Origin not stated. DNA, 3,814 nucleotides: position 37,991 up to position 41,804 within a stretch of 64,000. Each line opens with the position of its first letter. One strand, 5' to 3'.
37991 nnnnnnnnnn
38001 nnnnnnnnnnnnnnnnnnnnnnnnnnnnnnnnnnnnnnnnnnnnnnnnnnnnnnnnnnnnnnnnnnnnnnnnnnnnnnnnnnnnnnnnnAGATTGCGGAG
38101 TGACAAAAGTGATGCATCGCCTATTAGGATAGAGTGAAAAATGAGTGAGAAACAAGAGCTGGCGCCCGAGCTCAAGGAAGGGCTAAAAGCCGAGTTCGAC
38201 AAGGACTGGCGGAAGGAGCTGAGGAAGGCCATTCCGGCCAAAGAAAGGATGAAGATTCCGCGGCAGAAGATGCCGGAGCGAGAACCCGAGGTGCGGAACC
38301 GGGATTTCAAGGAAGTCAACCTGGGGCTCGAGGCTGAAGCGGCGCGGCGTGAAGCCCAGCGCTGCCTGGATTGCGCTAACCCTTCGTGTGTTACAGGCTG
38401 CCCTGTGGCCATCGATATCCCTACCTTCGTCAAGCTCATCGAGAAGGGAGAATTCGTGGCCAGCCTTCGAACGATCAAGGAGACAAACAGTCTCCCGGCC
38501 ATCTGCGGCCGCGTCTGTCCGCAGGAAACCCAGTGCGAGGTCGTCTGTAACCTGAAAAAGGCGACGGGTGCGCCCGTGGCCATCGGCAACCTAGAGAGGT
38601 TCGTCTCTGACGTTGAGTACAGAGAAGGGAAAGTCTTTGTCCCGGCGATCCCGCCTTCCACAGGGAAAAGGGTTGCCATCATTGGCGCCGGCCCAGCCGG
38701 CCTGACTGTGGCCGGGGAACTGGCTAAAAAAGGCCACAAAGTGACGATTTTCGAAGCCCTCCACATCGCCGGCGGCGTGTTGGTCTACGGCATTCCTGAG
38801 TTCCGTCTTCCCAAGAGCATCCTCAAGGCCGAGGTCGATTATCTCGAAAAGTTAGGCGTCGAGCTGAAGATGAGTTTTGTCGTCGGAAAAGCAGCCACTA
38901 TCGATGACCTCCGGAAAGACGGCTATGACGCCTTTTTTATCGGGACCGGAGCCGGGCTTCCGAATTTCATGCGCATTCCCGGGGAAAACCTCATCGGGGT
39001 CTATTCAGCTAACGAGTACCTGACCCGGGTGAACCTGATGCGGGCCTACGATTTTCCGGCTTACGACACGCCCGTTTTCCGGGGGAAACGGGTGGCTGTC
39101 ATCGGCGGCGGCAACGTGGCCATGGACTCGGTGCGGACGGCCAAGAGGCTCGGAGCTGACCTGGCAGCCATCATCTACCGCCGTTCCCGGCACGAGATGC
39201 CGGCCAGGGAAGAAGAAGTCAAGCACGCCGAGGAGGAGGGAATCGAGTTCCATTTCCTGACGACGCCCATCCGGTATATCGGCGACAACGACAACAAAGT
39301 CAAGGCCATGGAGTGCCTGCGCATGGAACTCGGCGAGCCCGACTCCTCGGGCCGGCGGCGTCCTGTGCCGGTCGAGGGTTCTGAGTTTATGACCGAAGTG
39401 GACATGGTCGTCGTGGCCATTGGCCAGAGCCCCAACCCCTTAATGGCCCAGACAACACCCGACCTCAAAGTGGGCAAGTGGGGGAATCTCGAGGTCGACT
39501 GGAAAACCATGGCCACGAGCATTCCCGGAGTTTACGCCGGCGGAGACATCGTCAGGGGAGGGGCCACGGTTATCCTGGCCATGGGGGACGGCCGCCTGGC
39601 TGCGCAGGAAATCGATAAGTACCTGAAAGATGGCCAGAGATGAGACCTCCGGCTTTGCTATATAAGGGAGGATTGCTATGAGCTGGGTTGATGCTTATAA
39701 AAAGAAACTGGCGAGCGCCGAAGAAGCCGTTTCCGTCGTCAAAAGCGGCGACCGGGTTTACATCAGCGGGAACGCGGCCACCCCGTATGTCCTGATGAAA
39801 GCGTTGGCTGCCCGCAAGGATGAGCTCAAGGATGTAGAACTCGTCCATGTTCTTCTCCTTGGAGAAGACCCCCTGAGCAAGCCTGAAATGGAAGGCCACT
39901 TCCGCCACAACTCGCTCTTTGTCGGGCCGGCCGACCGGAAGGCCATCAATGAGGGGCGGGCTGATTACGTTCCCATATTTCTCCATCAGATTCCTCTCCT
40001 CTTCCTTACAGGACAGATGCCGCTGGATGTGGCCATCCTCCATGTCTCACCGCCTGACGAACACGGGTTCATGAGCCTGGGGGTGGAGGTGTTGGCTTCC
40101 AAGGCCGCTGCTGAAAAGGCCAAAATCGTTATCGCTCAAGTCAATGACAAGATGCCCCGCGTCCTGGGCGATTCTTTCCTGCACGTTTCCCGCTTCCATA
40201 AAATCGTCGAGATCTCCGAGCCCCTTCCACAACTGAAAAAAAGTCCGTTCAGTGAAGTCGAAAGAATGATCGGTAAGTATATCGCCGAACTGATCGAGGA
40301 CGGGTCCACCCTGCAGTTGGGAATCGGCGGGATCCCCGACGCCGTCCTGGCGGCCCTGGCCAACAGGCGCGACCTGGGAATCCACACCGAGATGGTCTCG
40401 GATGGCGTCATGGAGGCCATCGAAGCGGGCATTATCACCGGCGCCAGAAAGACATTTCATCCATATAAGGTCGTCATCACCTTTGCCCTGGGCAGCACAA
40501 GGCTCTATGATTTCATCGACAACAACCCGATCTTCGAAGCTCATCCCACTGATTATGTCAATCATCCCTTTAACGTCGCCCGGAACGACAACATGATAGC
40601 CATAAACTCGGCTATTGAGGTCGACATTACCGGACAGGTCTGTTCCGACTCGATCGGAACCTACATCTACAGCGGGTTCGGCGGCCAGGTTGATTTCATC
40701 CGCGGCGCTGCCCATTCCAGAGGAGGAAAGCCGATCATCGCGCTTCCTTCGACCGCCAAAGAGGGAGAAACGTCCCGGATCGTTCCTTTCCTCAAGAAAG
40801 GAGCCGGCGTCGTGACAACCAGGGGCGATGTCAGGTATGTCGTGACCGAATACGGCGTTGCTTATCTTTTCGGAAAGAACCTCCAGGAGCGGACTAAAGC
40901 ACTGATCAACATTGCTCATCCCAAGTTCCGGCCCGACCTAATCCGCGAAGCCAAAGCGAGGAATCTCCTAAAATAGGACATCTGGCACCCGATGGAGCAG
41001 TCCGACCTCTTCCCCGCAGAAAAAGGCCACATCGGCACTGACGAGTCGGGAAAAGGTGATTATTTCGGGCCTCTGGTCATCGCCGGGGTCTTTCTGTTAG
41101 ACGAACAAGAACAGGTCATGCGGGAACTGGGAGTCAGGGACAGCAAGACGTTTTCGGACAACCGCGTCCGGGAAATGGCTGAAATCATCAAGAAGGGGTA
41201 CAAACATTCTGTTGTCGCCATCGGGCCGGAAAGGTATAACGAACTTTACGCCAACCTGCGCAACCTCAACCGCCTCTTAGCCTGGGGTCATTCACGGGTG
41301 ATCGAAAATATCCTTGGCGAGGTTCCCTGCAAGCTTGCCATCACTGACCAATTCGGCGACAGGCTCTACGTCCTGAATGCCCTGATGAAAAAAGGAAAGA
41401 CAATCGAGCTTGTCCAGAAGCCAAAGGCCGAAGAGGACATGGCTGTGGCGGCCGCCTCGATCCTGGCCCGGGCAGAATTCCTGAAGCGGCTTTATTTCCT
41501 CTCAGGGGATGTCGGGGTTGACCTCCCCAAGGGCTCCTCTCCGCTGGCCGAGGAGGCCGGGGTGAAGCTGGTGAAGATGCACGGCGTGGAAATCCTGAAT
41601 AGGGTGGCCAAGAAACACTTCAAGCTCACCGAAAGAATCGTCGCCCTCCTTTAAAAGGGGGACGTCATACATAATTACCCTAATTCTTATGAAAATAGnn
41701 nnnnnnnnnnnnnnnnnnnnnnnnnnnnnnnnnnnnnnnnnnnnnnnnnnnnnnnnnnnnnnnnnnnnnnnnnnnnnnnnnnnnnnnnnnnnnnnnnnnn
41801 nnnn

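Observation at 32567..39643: NuoE/NuoF/NuoG-like genes fused in one operon with NfnA/NfnB-like genes: candidate flavin-based electron-bifurcating transhydrogenase or oxidoreductase (Bfu/Stn-like)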

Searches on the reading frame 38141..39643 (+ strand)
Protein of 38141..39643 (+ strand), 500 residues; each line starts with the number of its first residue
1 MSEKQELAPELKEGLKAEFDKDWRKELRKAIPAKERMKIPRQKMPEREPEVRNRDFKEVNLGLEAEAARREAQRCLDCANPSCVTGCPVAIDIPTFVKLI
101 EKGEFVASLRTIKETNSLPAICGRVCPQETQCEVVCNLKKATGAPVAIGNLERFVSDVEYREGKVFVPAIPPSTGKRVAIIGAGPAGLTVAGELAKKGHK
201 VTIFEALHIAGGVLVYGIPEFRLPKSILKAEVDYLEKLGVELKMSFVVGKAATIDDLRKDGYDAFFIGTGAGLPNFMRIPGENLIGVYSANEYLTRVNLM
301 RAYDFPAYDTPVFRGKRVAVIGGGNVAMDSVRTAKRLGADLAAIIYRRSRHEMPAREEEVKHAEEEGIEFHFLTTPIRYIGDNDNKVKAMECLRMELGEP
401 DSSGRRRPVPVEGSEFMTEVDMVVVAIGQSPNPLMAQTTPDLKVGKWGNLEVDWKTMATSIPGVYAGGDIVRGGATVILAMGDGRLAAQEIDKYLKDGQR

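Call 3: search_protein_families(library=pfam, proteins=[window:38141-39643:+])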
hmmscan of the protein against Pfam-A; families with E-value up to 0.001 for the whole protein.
window:38141-39643:+ (500 aa): 14 families
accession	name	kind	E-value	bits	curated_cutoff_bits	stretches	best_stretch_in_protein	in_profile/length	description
PF14691.11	Fer4_20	-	1.8e-40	137.7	25.8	1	52-162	1-111/113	Dihydroprymidine dehydrogenase domain II, 4Fe-4S cluster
PF07992.20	Pyr_redox_2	-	6.7e-38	131.2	26.1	1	177-484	2-291/291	Pyridine nucleotide-disulphide oxidoreductase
PF00070.33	Pyr_redox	-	5.6e-14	52.9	22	2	317-390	1-77/82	Pyridine nucleotide-disulphide oxidoreductase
PF13738.12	Pyr_redox_3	-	6.4e-10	39.2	30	1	312-468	161-305/305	Pyridine nucleotide-disulphide oxidoreductase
PF13450.12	NAD_binding_8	-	1.9e-07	31.7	21.9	1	180-212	1-33/68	NAD(P)-binding Rossmann-like domain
PF01262.27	AlaDh_PNT_C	-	5.8e-07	29.6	23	0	316-352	29-65/214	Alanine dehydrogenase/PNT, C-terminal domain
PF13241.12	NAD_binding_7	-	8e-07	30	22.1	0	313-366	5-54/104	Putative NAD(P)-binding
PF01946.23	Thi4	-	1e-05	25.4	26.2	1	178-240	20-82/235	Thi4 family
PF01266.30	DAO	-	2e-05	24.7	27.9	1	177-210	1-35/353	FAD dependent oxidoreductase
PF02826.25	2-Hacid_dh_C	-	4.7e-05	23.3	25.1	0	311-360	32-80/178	D-isomer specific 2-hydroxyacid dehydrogenase, NAD binding domain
PF01494.25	FAD_binding_3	-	6.8e-05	22.7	22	1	178-206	4-32/349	FAD binding domain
PF03486.20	HI0933_like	-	0.00017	21.6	50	1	177-208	2-33/244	HI0933-like protein Rossmann domain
PF03807.23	F420_oxidored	-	0.00037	21.5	21.6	0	177-203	1-28/94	NADP oxidoreductase coenzyme F420-dependent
PF00890.30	FAD_binding_2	-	0.00047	19.9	20.4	0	178-212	2-36/414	FAD binding domain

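Call 4: search_protein_families(library=ncbifam, proteins=[window:38141-39643:+])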
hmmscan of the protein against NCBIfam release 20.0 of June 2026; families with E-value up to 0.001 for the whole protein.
window:38141-39643:+ (500 aa): 80 families (the best 25 are shown)
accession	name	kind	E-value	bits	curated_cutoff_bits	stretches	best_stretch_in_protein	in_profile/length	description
NF009414.0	PRK12778.1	equivalog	6.1e-219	729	1103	1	18-497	273-751/752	bifunctional dihydroorotate dehydrogenase B NAD binding subunit/NADPH-dependent glutamate synthase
TIGR01316.1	gltA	equivalog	3.9e-186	619.2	471.75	1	49-495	2-449/449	NADPH-dependent glutamate synthase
NF009413.0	PRK12775.1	equivalog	3.7e-163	544.8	1895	1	39-499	296-758/1006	putative trifunctional 2-polyprenylphenol hydroxylase/glutamate synthase subunit beta/ferritin domain-containing protein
NF009415.0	PRK12779.1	equivalog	1.7e-133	446.5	1519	1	84-493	211-624/944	putative bifunctional glutamate synthase subunit beta/2-polyprenylphenol hydroxylase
NF009410.0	PRK12771.1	subfamily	5.7e-124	414.7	516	2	81-497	48-447/566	NAD(P)-binding protein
NF009454.0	PRK12814.1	equivalog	1.4e-122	410.3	916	2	77-497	99-502/657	putative NADPH-dependent glutamate synthase small subunit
TIGR01318.1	gltD_gamma_fam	subfamily_domain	7.1e-118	394.1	482.95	1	38-496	5-466/467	glutamate synthase, small subunit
NF009408.0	PRK12769.1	equivalog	4.8e-108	362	1003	1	33-496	184-652/659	formate-dependent uric acid utilization protein AegA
NF009451.0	PRK12809.1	equivalog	7e-93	312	1154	1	50-491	185-630/639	formate-dependent uric acid utilization protein YgfT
NF010590.0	PRK13984.1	equivalog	1.1e-89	301.2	946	1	34-498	151-609/611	putative oxidoreductase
TIGR01317.1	GOGAT_sm_gam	subfamily_domain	9.7e-89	298.4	447.7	1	37-497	6-480/485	glutamate synthase small subunit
TIGR03315.1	Se_ygfK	equivalog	1.7e-87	293.9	835.3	1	72-498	436-840/1012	putative selenate reductase subunit YgfK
NF009409.0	PRK12770.1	subfamily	8.6e-82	275.1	343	1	171-497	14-352/360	putative glutamate synthase subunit beta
NF045663.1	diclust_near_Sec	equivalog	1.9e-44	151.9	530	2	67-271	4-199/759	pyridine nucleotide-disulfide oxidoreductase/dicluster-binding protein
TIGR01292.1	TRX_reduct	equivalog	3e-22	78.8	343.45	1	309-495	135-300/300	thioredoxin-disulfide reductase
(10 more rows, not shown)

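Call 37: search_solved_structures(query=window:38141-39643:+, show_alignments=2, max_evalue=1e-30)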
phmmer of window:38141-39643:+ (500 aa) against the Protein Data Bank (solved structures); distinct sequences matched with E-value up to 1e-30: 12.
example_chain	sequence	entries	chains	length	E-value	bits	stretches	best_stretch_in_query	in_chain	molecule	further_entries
4ylf_B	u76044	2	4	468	4.2e-165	553.4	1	40-496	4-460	Dihydropyrimidine dehydrogenase subunit A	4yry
5jca_L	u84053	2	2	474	2.4e-159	534.4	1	41-496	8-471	NADH-dependent Ferredoxin:NADP Oxidoreductase (NfnI) subunit alpha | NADH-dependent Ferredoxin:NADP Oxidoreductase subunit alpha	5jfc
5vj7_A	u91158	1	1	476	4.5e-148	497.3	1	41-496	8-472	Oxidoreductase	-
9n5u_A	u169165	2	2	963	3.3e-107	362.5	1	77-496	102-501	NfnA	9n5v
9bov_A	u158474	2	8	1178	7.4e-104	351.4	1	77-496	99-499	Molybdopterin oxidoreductase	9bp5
6s6s_G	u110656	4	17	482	7.3e-102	344.8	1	41-496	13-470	Glutamate synthase [NADPH] small chain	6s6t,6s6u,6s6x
2vdc_G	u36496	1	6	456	1.6e-98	333.8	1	55-496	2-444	GLUTAMATE SYNTHASE [NADPH] SMALL CHAIN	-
8oh5_C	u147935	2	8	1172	5.5e-95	322.2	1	77-496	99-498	Formate dehydrogenase-O, major subunit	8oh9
7mfm_I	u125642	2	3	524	3.8e-62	213.8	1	37-496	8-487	Glutamate synthase (NADPH) small chain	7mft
1h7x_A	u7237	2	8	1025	3.2e-55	191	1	54-496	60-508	DIHYDROPYRIMIDINE DEHYDROGENASE | Dihydropyrimidine dehydrogenase [NADP(+)]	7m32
7m31_A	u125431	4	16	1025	3.2e-55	191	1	54-496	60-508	Dihydropyrimidine dehydrogenase [NADP(+)]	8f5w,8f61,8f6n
1gt8_A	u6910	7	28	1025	3.2e-55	191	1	54-496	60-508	DIHYDROPYRIMIDINE DEHYDROGENASE | Dihydropyrimidine dehydrogenase [NADP(+)]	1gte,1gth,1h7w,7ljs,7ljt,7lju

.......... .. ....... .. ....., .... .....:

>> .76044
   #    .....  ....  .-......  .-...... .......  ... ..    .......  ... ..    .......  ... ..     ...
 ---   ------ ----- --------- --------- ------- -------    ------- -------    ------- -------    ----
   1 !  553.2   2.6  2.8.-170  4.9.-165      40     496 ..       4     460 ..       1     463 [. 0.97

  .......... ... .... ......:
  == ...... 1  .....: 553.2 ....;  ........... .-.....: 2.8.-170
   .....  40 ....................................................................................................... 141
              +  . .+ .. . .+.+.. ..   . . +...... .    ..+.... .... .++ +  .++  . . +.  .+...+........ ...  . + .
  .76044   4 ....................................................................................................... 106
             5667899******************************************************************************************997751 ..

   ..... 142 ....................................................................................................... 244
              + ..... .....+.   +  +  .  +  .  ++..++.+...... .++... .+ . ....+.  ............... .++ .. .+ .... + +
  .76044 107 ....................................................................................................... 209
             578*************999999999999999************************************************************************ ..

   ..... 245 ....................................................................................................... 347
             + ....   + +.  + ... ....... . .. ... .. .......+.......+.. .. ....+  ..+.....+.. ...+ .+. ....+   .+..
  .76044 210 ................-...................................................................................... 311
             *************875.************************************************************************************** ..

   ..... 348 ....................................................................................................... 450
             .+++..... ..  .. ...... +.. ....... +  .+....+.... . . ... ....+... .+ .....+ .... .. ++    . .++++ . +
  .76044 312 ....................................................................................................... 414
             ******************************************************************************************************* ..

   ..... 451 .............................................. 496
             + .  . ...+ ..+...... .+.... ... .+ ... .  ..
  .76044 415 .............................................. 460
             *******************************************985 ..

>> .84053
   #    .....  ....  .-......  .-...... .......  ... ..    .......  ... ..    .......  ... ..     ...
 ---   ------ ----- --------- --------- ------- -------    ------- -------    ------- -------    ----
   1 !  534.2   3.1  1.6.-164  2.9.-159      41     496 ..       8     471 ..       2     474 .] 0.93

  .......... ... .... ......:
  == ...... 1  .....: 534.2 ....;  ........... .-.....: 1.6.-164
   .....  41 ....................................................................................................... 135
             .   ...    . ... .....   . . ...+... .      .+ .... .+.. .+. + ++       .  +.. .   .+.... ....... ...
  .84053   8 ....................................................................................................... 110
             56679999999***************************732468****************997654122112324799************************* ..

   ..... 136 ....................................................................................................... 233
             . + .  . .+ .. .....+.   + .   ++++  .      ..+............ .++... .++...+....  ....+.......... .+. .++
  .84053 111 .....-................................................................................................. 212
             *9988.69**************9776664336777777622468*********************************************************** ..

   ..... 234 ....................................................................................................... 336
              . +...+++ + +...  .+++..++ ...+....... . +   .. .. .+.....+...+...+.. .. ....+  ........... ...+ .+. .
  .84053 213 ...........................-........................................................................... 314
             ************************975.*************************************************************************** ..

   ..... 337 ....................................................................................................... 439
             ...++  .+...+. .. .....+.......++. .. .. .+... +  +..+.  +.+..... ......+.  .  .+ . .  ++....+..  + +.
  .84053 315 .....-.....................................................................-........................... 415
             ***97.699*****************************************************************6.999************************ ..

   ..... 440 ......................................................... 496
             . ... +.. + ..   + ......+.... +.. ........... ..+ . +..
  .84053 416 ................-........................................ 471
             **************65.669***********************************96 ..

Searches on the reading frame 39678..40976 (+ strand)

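Call 3: search_protein_families(library=pfam, proteins=[window:39678-40976:+])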
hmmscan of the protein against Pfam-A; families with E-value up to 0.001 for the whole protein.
window:39678-40976:+ (432 aa): 4 families
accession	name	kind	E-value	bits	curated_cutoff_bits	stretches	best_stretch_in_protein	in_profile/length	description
PF13336.12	AcetylCoA_hyd_C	-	1.6e-69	233.1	23.7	1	272-425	1-154/154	Acetyl-CoA hydrolase/transferase C-terminal domain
PF02550.21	AcetylCoA_hydro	-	1.1e-35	123.9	24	1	6-178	4-188/198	Acetyl-CoA hydrolase/transferase N-terminal domain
PF00455.28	DeoRC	-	1.6e-06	28.6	31.8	0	196-239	7-50/160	DeoR C terminal sensor domain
PF01144.29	CoA_trans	-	0.00027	20.8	23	0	197-231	3-43/217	Coenzyme A transferase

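Call 4: search_protein_families(library=ncbifam, proteins=[window:39678-40976:+])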
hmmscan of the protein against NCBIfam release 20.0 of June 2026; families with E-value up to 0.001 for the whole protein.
window:39678-40976:+ (432 aa): 6 families
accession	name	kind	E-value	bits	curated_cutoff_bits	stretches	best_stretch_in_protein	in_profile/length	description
TIGR03948.1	butyr_acet_CoA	equivalog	3.1e-106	355.8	674.8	1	4-429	3-438/445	butyryl-CoA:acetate CoA-transferase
TIGR03458.1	YgfH_subfam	subfamily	1.1e-41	143.1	658.7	2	207-422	250-456/489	succinate CoA transferase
NF053666.1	BtrAceCoATfers1341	equivalog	2.5e-36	125.6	740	2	209-422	251-456/492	butyryl-CoA:acetate CoA transferase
NF053853.1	ScActCoATferScpC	equivalog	1.1e-34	120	500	2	208-421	255-459/493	succinyl-CoA:acetate CoA-transferase ScpC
TIGR02428.1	pcaJ_scoB_fam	subfamily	4.8e-06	26.1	243.55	0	298-398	87-179/207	3-oxoacid CoA-transferase subunit B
NF008154.0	PRK10906.1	equivalog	0.00013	21.4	331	1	188-239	71-122/252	DeoR/GlpR family transcriptional regulator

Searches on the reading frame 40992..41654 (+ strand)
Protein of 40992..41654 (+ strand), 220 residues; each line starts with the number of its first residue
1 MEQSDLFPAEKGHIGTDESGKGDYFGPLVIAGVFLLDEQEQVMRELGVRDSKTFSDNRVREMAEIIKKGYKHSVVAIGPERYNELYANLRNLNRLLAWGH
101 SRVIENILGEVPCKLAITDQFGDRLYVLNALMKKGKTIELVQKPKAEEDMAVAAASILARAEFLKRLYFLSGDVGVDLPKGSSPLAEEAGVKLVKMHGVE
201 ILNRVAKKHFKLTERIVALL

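Call 3: search_protein_families(library=pfam, proteins=[window:40992-41654:+])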
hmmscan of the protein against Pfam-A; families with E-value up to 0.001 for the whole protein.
window:40992-41654:+ (220 aa): 1 family
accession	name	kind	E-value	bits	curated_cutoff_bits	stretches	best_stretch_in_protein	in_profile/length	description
PF01351.25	RNase_HII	-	9e-28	98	25.8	1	14-212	1-198/199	Ribonuclease HII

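Call 4: search_protein_families(library=ncbifam, proteins=[window:40992-41654:+])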
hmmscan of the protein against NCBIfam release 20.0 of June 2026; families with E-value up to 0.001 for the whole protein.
window:40992-41654:+ (220 aa): 8 families
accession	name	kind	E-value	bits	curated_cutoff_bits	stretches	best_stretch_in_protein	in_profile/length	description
TIGR00716.1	rnhC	equivalog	1.9e-55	188.3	161.2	1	11-211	81-283/284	ribonuclease HIII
TIGR00729.1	TIGR00729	equivalog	1.5e-17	64.4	123.3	1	14-162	2-152/207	ribonuclease HII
NF010537.0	PRK13925.1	equivalog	4.7e-11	42.7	252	1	9-69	8-68/200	ribonuclease HII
NF000595.1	PRK00015.1-3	equivalog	1.3e-10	41.5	167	1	14-161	5-135/188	ribonuclease HII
NF010538.0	PRK13926.1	equivalog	5.5e-08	33.3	285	1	14-162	25-153/213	ribonuclease HII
NF000598.1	PRK00015.2-2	equivalog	8.7e-08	32.1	273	1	15-83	24-92/203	ribonuclease HII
NF000594.1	PRK00015.1-1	equivalog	8e-06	25.7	243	1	15-70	73-124/251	ribonuclease HII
NF000596.1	PRK00015.1-4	equivalog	1.1e-05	25.4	251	1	14-84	3-70/186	ribonuclease HII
